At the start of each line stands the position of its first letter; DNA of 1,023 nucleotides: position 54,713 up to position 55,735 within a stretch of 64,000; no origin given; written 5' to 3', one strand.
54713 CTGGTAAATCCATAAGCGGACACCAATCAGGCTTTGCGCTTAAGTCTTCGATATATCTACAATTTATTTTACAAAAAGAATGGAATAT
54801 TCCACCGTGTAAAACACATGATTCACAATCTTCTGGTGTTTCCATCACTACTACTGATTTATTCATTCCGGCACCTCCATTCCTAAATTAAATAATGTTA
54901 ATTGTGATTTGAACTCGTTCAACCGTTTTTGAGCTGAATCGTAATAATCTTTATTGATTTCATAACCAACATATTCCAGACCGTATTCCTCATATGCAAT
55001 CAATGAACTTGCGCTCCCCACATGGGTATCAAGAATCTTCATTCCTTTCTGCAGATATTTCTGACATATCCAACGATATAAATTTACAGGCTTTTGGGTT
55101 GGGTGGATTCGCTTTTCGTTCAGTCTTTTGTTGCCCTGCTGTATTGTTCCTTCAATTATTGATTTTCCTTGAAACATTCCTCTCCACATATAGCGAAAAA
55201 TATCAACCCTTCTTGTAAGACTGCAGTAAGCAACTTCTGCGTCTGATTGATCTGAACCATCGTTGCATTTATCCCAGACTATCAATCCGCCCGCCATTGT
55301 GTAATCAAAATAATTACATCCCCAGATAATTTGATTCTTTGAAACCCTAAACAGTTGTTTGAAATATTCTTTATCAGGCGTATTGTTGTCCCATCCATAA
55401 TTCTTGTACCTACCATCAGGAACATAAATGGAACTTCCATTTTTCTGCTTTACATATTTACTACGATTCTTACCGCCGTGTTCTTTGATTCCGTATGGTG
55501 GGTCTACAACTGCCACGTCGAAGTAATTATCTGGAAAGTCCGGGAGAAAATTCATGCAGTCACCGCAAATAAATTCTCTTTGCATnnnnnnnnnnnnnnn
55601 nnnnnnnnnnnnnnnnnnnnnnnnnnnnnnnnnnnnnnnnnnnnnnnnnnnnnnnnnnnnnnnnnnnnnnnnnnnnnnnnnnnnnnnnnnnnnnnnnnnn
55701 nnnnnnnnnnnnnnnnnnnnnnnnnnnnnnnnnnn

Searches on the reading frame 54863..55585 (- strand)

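Call 25: search_protein_families(library=phrogs, max_evalue=0.00001, proteins=[window:54863-55585:-])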
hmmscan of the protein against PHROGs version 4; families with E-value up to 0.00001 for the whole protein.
window:54863-55585:- (240 aa): 7 families
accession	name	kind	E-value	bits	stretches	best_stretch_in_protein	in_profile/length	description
phrog_23224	-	other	6.5e-71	240.1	1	5-231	70-301/305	DNA methyltransferase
phrog_67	-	other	1.7e-38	134.2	1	4-233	125-354/743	DNA methyltransferase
phrog_498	-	other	1e-18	68.3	1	21-228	222-426/633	DNA methyltransferase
phrog_18293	-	other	9e-15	55.7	1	156-226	41-111/119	methyltransferase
phrog_3008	-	other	1.4e-12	48.4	1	157-228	146-217/244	DNA methyltransferase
phrog_23085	-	unknown function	1.5e-09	38.7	1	159-228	42-111/138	-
phrog_6952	-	other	1.7e-06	29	1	161-227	114-180/181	DNA methyltransferase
